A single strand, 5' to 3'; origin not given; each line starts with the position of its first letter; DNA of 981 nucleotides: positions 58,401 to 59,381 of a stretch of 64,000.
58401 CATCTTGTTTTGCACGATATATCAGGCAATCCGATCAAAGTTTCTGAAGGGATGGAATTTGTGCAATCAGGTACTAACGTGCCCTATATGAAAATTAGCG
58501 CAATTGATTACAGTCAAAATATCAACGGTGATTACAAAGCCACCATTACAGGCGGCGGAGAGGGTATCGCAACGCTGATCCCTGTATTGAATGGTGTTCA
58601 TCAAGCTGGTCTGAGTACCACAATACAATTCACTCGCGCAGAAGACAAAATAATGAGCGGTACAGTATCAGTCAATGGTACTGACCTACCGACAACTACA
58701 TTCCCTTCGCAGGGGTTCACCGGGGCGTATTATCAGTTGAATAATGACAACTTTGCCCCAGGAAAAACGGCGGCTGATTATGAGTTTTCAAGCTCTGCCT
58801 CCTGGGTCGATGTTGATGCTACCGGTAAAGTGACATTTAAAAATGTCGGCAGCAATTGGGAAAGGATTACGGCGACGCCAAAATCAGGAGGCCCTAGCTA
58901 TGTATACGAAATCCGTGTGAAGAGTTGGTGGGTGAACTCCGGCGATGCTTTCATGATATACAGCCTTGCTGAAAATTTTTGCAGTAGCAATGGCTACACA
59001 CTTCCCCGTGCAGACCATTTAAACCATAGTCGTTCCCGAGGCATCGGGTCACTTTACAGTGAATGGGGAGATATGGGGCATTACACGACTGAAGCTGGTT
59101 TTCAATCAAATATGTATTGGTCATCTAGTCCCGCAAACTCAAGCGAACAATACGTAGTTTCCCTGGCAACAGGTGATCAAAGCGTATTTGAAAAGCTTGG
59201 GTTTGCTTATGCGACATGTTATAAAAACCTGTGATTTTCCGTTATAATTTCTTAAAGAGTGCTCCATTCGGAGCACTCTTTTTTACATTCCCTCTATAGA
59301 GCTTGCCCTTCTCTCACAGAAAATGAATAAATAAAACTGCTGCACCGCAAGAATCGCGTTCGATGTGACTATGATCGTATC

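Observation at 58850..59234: C-terminal Cys-containing lectin-like tip domain on YeeJ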

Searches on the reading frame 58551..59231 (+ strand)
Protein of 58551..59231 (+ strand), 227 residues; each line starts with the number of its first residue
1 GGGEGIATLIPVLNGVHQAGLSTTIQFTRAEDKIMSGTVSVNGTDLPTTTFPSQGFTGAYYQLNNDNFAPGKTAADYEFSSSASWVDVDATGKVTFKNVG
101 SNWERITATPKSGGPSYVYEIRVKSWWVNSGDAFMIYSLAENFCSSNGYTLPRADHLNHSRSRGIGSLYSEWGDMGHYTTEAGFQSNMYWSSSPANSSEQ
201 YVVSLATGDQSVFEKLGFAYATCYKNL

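Call 5: search_solved_structures(query=window:58551-59231:+, max_evalue=10, show_alignments=3)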
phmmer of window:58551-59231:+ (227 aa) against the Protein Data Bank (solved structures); distinct sequences matched with E-value up to 10: 2.
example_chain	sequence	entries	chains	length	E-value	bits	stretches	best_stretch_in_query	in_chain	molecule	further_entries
1d2p_A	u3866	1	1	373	0.0032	20.3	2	24-106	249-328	COLLAGEN ADHESIN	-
1d2o_A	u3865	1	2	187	0.087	15.6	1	24-106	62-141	COLLAGEN ADHESIN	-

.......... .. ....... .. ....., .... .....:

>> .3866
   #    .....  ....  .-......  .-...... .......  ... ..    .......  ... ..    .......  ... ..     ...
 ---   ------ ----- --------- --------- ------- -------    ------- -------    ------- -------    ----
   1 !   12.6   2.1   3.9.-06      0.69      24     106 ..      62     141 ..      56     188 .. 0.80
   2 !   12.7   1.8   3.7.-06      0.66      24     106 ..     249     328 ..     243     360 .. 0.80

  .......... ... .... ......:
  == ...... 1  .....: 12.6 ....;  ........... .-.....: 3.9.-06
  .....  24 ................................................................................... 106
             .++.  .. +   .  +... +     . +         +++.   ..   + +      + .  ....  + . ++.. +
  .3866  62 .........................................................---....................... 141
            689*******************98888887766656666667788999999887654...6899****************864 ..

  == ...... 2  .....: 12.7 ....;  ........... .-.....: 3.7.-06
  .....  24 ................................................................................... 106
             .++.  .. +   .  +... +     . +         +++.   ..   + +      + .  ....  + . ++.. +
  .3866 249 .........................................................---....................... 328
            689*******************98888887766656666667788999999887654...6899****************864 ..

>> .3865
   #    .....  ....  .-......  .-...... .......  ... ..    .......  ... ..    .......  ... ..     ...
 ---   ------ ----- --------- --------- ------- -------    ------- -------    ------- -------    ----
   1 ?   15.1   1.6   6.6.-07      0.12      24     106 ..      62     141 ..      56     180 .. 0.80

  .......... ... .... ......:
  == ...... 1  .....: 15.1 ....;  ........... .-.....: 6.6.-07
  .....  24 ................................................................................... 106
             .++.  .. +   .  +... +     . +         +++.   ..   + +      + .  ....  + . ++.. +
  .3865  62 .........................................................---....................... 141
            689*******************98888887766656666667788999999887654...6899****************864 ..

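Call 20: search_protein_representatives(protein=window:58644-59231:+)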
Query: 196 residues. Proteins with E-value up to 0.001 (for the whole library): 327; up to 1e-10: 156; up to 1e-30: 9. The best 150 are listed.
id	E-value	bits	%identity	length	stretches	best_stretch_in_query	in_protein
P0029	2.4e-127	438.6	99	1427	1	1-196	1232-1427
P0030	4.6e-127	437.7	100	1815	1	1-196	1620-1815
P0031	5.3e-72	257.9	66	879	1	4-195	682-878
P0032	7.6e-61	221.5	58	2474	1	3-195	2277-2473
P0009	9.4e-55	201.7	99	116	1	105-196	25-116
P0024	5.2e-46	173.1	67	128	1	4-129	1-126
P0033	4.9e-44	166.7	64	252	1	4-132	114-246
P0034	3.4e-38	147.6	46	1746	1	2-178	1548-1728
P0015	1.8e-37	145.2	81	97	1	104-187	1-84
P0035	1.1e-28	116.6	31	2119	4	9-183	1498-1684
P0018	7.1e-27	110.7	95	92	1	141-196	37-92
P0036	2.6e-24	102.3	87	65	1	63-115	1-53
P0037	1.6e-23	99.7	33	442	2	19-178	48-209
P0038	8.2e-23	97.4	41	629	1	3-192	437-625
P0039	1.4e-21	93.4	40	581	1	8-184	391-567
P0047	2.1e-19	86.3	35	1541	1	5-190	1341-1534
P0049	4.2e-19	85.3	37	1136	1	8-193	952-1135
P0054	2.1e-18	83.0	40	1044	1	8-194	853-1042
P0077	3.4e-16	75.8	39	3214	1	7-178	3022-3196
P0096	1.1e-14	70.9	36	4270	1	7-181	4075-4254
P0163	1.4e-11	60.8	34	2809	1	18-177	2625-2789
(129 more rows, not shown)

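Call 25: search_solved_structures(query=A1, max_evalue=1, show_alignments=4)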
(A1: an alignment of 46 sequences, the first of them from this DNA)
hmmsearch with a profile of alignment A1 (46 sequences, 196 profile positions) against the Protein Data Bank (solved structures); distinct sequences matched with E-value up to 1: 25.
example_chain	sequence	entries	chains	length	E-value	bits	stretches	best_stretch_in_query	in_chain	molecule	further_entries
1cwv_A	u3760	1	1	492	1.1e-32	116.6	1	3-179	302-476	INVASIN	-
2zqk_A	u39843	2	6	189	3.4e-09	40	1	29-193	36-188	Intimin | Intimin adherence protein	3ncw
2zwk_A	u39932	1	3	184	3.7e-09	39.9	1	29-193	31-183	Intimin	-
3ncx_A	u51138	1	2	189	1.4e-08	38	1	29-169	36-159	Intimin adherence protein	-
6f0t_A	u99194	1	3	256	0.0068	19.4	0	50-81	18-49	Pizza6-SFW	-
6qsd_A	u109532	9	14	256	0.0072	19.3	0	51-81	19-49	Pizza6S | Pizza6-S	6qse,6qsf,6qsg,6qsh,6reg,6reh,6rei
6rej_A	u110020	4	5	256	0.019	17.9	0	51-81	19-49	Pizza6-SH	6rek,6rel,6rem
6ren_A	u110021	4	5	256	0.019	17.9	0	51-81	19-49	3fPizza6-SH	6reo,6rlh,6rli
4zcn_A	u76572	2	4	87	0.081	15.9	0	51-81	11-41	nvPizza2-S16S58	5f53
4ytl_A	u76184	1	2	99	0.093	15.7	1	50-79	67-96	Transcription elongation factor SPT5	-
3wwa_A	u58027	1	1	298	0.11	15.5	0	52-81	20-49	Pizza7H protein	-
3ww9_A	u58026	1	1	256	0.11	15.5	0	52-81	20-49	pizza6 protein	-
5chb_A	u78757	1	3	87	0.12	15.3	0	51-81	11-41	nvPizza2-S16H58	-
5i1y_A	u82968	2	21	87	0.13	15.2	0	52-81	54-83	nvPizz2a-H16S58 | nvPizza2-H16S58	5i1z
7zqg_A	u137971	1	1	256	0.14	15.1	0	51-81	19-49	Pizza6-KSH-TSH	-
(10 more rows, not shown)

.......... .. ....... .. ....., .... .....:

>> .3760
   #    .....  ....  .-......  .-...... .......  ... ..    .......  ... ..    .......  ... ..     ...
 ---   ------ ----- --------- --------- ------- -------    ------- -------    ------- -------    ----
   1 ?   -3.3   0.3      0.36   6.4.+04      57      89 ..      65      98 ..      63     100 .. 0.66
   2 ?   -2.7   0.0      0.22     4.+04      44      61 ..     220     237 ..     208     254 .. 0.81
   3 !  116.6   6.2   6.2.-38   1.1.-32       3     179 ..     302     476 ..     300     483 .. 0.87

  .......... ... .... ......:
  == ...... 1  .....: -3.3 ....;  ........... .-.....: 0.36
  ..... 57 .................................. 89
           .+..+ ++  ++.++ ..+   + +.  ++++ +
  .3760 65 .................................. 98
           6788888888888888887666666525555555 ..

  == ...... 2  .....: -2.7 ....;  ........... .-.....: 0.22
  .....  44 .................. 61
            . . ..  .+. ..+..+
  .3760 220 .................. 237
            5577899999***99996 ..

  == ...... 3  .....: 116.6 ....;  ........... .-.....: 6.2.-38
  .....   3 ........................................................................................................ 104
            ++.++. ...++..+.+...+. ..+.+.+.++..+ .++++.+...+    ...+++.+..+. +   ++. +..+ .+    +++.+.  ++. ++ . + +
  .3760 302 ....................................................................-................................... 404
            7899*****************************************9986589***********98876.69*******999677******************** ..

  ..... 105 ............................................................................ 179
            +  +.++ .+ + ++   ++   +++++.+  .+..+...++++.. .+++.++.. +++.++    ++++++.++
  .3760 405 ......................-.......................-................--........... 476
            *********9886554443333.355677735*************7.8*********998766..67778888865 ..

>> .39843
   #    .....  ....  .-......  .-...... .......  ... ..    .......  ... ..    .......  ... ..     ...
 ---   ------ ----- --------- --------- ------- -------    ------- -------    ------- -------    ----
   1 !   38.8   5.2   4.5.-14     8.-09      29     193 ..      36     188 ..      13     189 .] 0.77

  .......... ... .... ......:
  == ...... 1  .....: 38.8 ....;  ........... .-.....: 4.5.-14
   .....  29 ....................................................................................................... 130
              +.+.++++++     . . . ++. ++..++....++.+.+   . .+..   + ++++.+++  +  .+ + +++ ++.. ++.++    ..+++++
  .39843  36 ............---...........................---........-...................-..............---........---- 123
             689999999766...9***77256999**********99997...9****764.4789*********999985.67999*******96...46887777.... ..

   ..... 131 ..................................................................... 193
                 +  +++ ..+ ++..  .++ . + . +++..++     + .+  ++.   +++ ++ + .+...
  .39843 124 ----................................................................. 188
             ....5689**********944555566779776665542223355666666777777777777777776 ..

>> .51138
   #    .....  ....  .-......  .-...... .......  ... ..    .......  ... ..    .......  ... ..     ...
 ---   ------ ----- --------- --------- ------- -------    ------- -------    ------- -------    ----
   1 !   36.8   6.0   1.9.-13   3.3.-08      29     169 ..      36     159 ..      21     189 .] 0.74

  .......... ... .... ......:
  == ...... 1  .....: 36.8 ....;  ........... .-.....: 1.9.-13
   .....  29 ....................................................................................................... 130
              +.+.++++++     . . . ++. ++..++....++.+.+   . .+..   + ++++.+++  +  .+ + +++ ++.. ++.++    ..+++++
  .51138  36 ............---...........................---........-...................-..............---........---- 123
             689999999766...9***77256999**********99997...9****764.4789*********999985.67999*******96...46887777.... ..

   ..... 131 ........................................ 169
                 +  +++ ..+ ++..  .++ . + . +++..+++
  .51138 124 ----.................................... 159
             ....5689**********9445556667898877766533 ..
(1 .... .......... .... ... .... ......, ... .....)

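Call 29: predict_structure(alignment_id=A1)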
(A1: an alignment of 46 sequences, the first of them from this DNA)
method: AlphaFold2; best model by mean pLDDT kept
length: 196 residues; sequences in the alignment: 46
mean_pLDDT: 97.5   pTM: 0.91
mean pLDDT of the five models: 97.5, 97.4, 97.3, 97.3, 97.2
residues with pLDDT >= 90: 193; 70-90: 3; 50-70: 0; < 50: 0
segments of 3 or more residues with pLDDT < 50: none
pLDDT, mean of each block of 10 residues (from residue 1): 98 97 98 98 98 97 97 97 98 98 98 98 93 96 97 98 98 98 98 98
secondary structure, 60 per line:
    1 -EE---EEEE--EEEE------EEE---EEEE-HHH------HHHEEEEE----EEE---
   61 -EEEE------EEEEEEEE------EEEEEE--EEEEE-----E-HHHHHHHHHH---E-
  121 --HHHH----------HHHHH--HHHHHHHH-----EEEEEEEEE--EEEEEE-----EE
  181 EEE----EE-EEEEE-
elements in order: E7-10 E13-16 E23-25 E29-32 E46-50 E55-57 E62-65 E72-79 E86-91 E94-98 H106-115 H123-126 H137-141 H144-151 E157-165 E168-173 E179-183 E191-195

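Call 30: profile_search(alignment_id=A1)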
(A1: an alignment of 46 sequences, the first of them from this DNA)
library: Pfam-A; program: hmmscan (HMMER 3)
A. the first sequence (196 residues): domains with independent E <= 10: 2; with E <= 0.001: 2
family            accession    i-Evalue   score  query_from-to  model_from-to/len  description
Invasin_D4        PF21764.3     2.9e-05    24.9       8-65          3-59/88  Invasin, domain 4
Intimin_C         PF07979.17    0.00016    22.5     102-192        11-99/101  Intimin C-type lectin domain
B. every sequence of the alignment scanned on its own (46 sequences): families by number of members that match
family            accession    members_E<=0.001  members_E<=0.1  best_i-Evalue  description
Invasin_D4        PF21764.3                 44              45        3.6e-17  Invasin, domain 4
aBig_2            PF20578.4                  2              15        9.9e-07  Atrophied bacterial Ig domain
Intimin_C         PF07979.17                 1              13        1.6e-04  Intimin C-type lectin domain
PKD_6             PF19408.5                  1               6        2.4e-04  PKD-like domain
InvE_AD           PF05689.17                 1               3        3.1e-04  Adhesion domain
FGE-sulfatase     PF03781.23                 1               1        4.1e-06  Sulfatase-modifying factor enzyme 1-like domain
DUF4741           PF15897.10                 1               1        7.6e-04  Domain of unknown function (DUF4741)
Big_2             PF02368.24                 0               6        1.6e-03  Bacterial Ig-like domain (group 2)
Lcl_C             PF07603.17                 0               2        2.0e-03  Lcl C-terminal domain
Ig_SIBA-E_2nd     PF24908.1                  0               1        5.3e-03  Integrin beta-like protein A-E, second Ig-like domain
TIG_SUH           PF20144.5                  0               1        1.1e-02  TIG domain
CBM-like          PF14683.12                 0               1        1.4e-02  Polysaccharide lyase family 4, domain III
Polyketide_cyc2   PF10604.15                 0               1        1.7e-02  Polyketide cyclase / dehydrase and lipid transport
RibLong           PF18957.6                  0               1        2.1e-02  Long Rib domain
FixG_C            PF11614.14                 0               1        2.4e-02  IG-like fold at C-terminal of FixG, putative oxidoreductase
DUF6438           PF20033.5                  0               1        3.5e-02  Domain of unknown function (DUF6438)
DUF7495           PF24325.1                  0               1        3.7e-02  Domain of unknown function (DUF7495)
GldM_3rd          PF21602.3                  0               1        4.8e-02  GldM third domain
Xlink             PF00193.23                 0               1        5.1e-02  Extracellular link domain
Arch_flagellin    PF01917.21                 0               1        5.3e-02  Archaebacterial flagellin

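Call 33: fold_search(model_id=the predicted structure, library=pdb)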
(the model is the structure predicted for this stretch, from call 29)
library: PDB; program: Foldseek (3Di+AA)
matches with E <= 10: 1366; with E <= 0.001: 8
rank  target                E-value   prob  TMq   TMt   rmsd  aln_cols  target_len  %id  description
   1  1cwv                  6.9e-14  1.00  0.83  0.35   2.9       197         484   24  CRYSTAL STRUCTURE OF INVASIN: A BACTERIAL INTEGRIN-BINDING PROTEIN (released 1999-10-13)
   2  1f00                  8.4e-10  1.00  0.73  0.53   3.2       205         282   21  CRYSTAL STRUCTURE OF C-TERMINAL 282-RESIDUE FRAGMENT OF ENTEROPATHOGENIC E. COLI INTIMIN (released 2000-07-12)
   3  3ncx_B                1.8e-09  1.00  0.66  0.70   3.9       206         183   18  Crystal structure of EHEC O157:H7 intimin mutant (released 2011-01-05)
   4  3ncx_A                1.2e-08  1.00  0.67  0.69   3.6       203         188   19  Crystal structure of EHEC O157:H7 intimin mutant (released 2011-01-05)
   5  2zqk_B                2.6e-07  1.00  0.68  0.72   3.4       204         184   19  Crystal structure of intimin-Tir68 complex (released 2009-08-18)
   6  1e5u                  2.0e-06  1.00  0.58  0.60   5.3       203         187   21  NMR Representative Structure of Intimin-190 (Int190) from Enteropathogenic E. coli (released 2000-08-16)
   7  8q4e_A                5.8e-04  1.00  0.36  0.52   3.9       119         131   15  Structure of Legionella pneumophila Lcl C-terminal domain (released 2023-12-27)
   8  5n40                  8.3e-04  0.98  0.32  0.19  14.3       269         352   14  Structure of Yersinia pseudotuberculosis adhesin InvE (released 2017-04-12)
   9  5ngj_A                1.0e-03  1.00  0.30  0.15   4.5        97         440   18  Crystal structure of pb6, major tail tube protein of bacteriophage T5 (released 2018-01-03)
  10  8gyr_B                2.2e-03  1.00  0.32  0.34   5.5       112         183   16  Crystal structure of a variable region segment of Leptospira host-interacting outer surface protein, LigA (released 2023-06-28)
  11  8zdk_1                3.6e-03  1.00  0.27  0.16   5.6        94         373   24  Cryo-EM structure of Mycobacteriophage Douge genome-packed vertex (gp8 and gp113) (released 2025-07-16)
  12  8zdh_A                3.8e-03  0.99  0.27  0.15   5.8        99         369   20  Cryo-EM structure of Mycobacteriophage Douge genome-packed capsid (gp8 and gp113) (released 2025-06-25)
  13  8oks_A                4.2e-03  1.00  0.33  0.54   9.6       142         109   15  Crystal structure of Bdellovibrio bacteriovorus Bd2740 C-terminal domain (released 2023-10-25)
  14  7quz_DDD              4.5e-03  1.00  0.31  0.32   6.9       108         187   21  Crystal structure of the SeMet octameric C-terminal Big_2-CBM56 domains from Paenibacillus illinoisensis (Bacillus c (released 2023-02-01)
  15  6inn_D                5.4e-03  0.98  0.31  0.11  13.2       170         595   10  Crystal structure of the CysR-CTLD3 fragment of human MR at acidic pH (pH 5.6) (released 2019-09-18)
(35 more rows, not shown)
